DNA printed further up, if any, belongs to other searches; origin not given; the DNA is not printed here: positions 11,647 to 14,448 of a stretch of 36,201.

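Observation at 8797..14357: Membrane-tethered ECF sigma factor with a large ectodomain, followed by a Cys-rich secreted protein and a sigma-less paralogue of the same ectodomain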

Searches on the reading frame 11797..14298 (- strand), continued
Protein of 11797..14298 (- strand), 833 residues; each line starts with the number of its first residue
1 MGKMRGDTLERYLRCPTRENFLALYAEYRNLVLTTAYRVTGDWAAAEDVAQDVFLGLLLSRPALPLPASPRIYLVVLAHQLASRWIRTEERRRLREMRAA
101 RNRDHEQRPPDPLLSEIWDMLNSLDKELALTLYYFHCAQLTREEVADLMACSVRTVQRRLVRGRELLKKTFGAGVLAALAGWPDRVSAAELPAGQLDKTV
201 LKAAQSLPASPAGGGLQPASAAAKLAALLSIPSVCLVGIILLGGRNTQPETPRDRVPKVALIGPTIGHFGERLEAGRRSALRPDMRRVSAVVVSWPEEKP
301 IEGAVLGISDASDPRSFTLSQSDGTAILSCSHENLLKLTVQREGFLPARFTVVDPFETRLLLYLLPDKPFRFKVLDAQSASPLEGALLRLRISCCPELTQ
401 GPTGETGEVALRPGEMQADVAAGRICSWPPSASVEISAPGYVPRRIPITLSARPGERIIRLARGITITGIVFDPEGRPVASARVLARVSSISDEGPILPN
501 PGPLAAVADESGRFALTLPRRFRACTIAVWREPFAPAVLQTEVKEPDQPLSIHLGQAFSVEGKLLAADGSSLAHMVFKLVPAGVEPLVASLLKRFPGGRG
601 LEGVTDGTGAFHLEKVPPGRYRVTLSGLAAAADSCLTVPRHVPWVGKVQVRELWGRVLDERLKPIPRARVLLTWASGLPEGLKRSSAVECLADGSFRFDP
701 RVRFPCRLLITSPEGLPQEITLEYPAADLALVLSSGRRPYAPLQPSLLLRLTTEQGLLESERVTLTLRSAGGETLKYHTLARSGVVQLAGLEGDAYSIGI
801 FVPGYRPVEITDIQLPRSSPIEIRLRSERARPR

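Call 89: search_protein_families(library=pfam, proteins=[P0027, P0028, P0030, P0031, P0032, P0033, P0046], max_evalue=0.0001)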
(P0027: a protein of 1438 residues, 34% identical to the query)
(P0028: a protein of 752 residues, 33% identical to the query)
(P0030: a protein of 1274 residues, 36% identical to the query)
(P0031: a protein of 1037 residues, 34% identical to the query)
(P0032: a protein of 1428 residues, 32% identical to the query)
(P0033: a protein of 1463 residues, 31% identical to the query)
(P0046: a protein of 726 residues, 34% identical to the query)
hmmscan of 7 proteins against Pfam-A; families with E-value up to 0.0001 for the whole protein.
P0027 (1438 aa): 4 families
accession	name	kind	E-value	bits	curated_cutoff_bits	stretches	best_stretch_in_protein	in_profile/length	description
PF01839.29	FG-GAP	-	8.6e-38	128.1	22.1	1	495-531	4-37/37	FG-GAP repeat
PF13517.12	FG-GAP_3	-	4.7e-25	88.4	26.9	0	1407-1430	1-24/61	FG-GAP-like repeat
PF04542.20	Sigma70_r2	-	7.5e-10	38.9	24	1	31-94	5-70/71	Sigma-70 region 2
PF08281.18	Sigma70_r4_2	-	3.2e-05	23.9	25.7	1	117-169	2-54/54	Sigma-70, region 4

P0028 (752 aa): 4 families
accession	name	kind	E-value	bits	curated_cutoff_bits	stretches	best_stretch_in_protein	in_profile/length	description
PF01839.29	FG-GAP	-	2.8e-18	65.8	22.1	1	580-610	1-33/37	FG-GAP repeat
PF13517.12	FG-GAP_3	-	2.5e-12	47.6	26.9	0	664-733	1-59/61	FG-GAP-like repeat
PF04542.20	Sigma70_r2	-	8.3e-10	38.8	24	1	28-95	2-71/71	Sigma-70 region 2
PF08281.18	Sigma70_r4_2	-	5.4e-08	32.8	25.7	1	117-167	2-52/54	Sigma-70, region 4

P0030 (1274 aa): 5 families
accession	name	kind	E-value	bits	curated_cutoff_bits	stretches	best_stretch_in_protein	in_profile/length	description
PF01839.29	FG-GAP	-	2.3e-47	158.6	22.1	2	570-598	1-27/37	FG-GAP repeat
PF13517.12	FG-GAP_3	-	1e-22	80.9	26.9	0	362-438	1-60/61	FG-GAP-like repeat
PF04542.20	Sigma70_r2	-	2.9e-10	40.2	24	1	28-95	2-71/71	Sigma-70 region 2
PF08281.18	Sigma70_r4_2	-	4.3e-09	36.3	25.7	1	117-169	2-54/54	Sigma-70, region 4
PF04545.22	Sigma70_r4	-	3e-05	23.9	24.1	1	125-165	4-44/50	Sigma-70, region 4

P0031 (1037 aa): 14 families
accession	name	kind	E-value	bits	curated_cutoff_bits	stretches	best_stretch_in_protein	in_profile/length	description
PF13620.12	CarboxypepD_reg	-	2.7e-47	159.5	32.3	2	492-551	1-62/82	Carboxypeptidase regulatory-like domain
PF02369.22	Big_1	-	4.9e-14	52.7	34.9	0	404-449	20-65/93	Bacterial Ig-like domain (group 1)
PF08281.18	Sigma70_r4_2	-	2.9e-12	46.5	25.7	1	122-171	2-51/54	Sigma-70, region 4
PF13715.12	CarbopepD_reg_2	-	8.9e-12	45.3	32.2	0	493-548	1-55/88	CarboxypepD_reg-like domain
PF10670.15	DUF4198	-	5.8e-10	40.1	34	0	413-462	156-207/209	Domain of unknown function (DUF4198)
PF20598.4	DUF6795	-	1.1e-08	35.8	27.4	0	572-621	2-47/103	Domain of unknown function (DUF6795)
PF00775.27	Dioxygenase_C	-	1.2e-08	35.1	27.3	0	666-735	33-102/182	Dioxygenase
PF07638.17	Sigma70_ECF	-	6.5e-08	33.1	21.1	1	97-175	104-180/185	ECF sigma factor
PF24107.1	DUF7382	-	8.1e-07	29.3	27.4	0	940-962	17-39/65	Domain of unknown function (DUF7382)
PF04545.22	Sigma70_r4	-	1.9e-06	27.7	24.1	1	127-175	1-49/50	Sigma-70, region 4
PF17802.7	SpaA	-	5.3e-06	26.9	23.1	0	671-732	10-57/91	Prealbumin-like fold domain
PF04542.20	Sigma70_r2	-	6e-06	26.4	24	1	32-97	2-70/71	Sigma-70 region 2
PF17210.9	SdrD_B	-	8.5e-06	26.4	29.7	0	710-745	41-76/112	SdrD B-like domain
PF15976.11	CooC_C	-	2.9e-05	24.5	29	0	308-327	19-38/93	CS1-pili formation C-terminal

P0032 (1428 aa): 20 families
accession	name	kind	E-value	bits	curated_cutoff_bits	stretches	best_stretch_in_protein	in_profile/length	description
PF13620.12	CarboxypepD_reg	-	1.2e-98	324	32.3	9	924-1003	2-75/82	Carboxypeptidase regulatory-like domain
PF13715.12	CarbopepD_reg_2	-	6.5e-40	135.5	32.2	0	737-778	2-42/88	CarboxypepD_reg-like domain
PF00775.27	Dioxygenase_C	-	4.6e-20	72.3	27.3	0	437-511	32-100/182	Dioxygenase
PF17210.9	SdrD_B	-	7.2e-15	55.6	29.7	0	1162-1226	38-99/112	SdrD B-like domain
PF08281.18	Sigma70_r4_2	-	2.3e-14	53.2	25.7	1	117-169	2-54/54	Sigma-70, region 4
PF17802.7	SpaA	-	2.8e-13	50.3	23.1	0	442-510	8-57/91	Prealbumin-like fold domain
PF25020.1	TTR_TEN1-4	-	8e-13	48.6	27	0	1218-1240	7-29/86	Teneurin TTR-like domain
PF10670.15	DUF4198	-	2e-12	48.1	34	0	643-709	150-208/209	Domain of unknown function (DUF4198)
PF02369.22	Big_1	-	8.3e-12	45.5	34.9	0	1014-1040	20-46/93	Bacterial Ig-like domain (group 1)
PF20598.4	DUF6795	-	1.1e-11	45.4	27.4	0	737-776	2-45/103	Domain of unknown function (DUF6795)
PF04542.20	Sigma70_r2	-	1.5e-11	44.3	24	1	24-90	2-70/71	Sigma-70 region 2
PF09430.16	EMC7_beta-sandw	-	3.2e-11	43.9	26.6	0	381-425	22-65/122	ER membrane protein complex subunit 7, beta-sandwich domain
PF23193.1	NOMO_3rd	-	7.5e-11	42.6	27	0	321-424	3-102/120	NOMO third transthyretin-like domain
PF15976.11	CooC_C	-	1.3e-10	41.6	29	0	1013-1037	17-41/93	CS1-pili formation C-terminal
PF08308.17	PEGA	-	4.9e-08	33.2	20.8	0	1178-1216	31-69/71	PEGA domain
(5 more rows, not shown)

P0033 (1463 aa): 14 families
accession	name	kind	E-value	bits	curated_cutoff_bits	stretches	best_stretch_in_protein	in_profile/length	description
PF13620.12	CarboxypepD_reg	-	2.8e-104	342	32.3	6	639-725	1-77/82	Carboxypeptidase regulatory-like domain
PF13715.12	CarbopepD_reg_2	-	1e-40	138.1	32.2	1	735-796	1-56/88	CarboxypepD_reg-like domain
PF00775.27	Dioxygenase_C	-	3.5e-14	53.1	27.3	0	432-506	29-97/182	Dioxygenase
PF08281.18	Sigma70_r4_2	-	2.2e-13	50.1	25.7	1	116-164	2-50/54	Sigma-70, region 4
PF10670.15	DUF4198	-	7.6e-12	46.2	34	0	533-610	143-207/209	Domain of unknown function (DUF4198)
PF09430.16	EMC7_beta-sandw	-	2e-11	44.6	26.6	0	1201-1234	27-60/122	ER membrane protein complex subunit 7, beta-sandwich domain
PF02369.22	Big_1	-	4.5e-10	39.9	34.9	0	823-845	20-42/93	Bacterial Ig-like domain (group 1)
PF15976.11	CooC_C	-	2.4e-09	37.5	29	0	426-461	10-45/93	CS1-pili formation C-terminal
PF17802.7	SpaA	-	4.5e-09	36.8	23.1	0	737-776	5-49/91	Prealbumin-like fold domain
PF07638.17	Sigma70_ECF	-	8.8e-09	35.9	21.1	1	80-172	88-183/185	ECF sigma factor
PF17210.9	SdrD_B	-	1.6e-08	35.1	29.7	0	379-404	41-66/112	SdrD B-like domain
PF04545.22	Sigma70_r4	-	1.4e-07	31.4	24.1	1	124-169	4-49/50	Sigma-70, region 4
PF04542.20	Sigma70_r2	-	2.5e-07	30.8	24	1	23-86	2-67/71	Sigma-70 region 2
PF14686.12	fn3_3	-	8.4e-05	22.7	24.4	0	491-518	33-60/75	Polysaccharide lyase family 4, domain II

P0046 (726 aa): 8 families
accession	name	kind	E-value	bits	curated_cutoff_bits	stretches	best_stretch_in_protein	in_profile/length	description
PF13620.12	CarboxypepD_reg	-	1.7e-23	83.2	32.3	2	561-628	3-69/82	Carboxypeptidase regulatory-like domain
PF08281.18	Sigma70_r4_2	-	2.8e-15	56.1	25.7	1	124-176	2-54/54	Sigma-70, region 4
PF07638.17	Sigma70_ECF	-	6.6e-09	36.3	21.1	1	88-180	88-183/185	ECF sigma factor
PF04542.20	Sigma70_r2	-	3.6e-08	33.5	24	1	34-100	2-70/71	Sigma-70 region 2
PF04545.22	Sigma70_r4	-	3.6e-07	30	24.1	1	129-177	1-49/50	Sigma-70, region 4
PF02369.22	Big_1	-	2.9e-06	27.7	34.9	0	562-601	23-63/93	Bacterial Ig-like domain (group 1)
PF15976.11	CooC_C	-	3.9e-06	27.2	29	0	633-697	9-71/93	CS1-pili formation C-terminal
PF13715.12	CarbopepD_reg_2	-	4.6e-06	27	32.2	0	476-525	1-48/88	CarboxypepD_reg-like domain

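Call 99: find_encoding_contigs(protein=P0027, flank=10000, max_places=3)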
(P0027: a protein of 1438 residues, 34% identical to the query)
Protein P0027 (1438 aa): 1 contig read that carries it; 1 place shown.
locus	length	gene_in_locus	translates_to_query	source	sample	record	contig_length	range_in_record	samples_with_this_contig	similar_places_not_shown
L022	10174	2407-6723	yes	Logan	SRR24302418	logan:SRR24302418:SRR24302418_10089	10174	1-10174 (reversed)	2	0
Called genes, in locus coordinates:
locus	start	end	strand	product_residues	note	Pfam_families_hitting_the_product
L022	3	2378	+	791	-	?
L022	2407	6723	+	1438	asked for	PF04542:Sigma70_r2, PF13517:FG-GAP_3 (faint), PF01839:FG-GAP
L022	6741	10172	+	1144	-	?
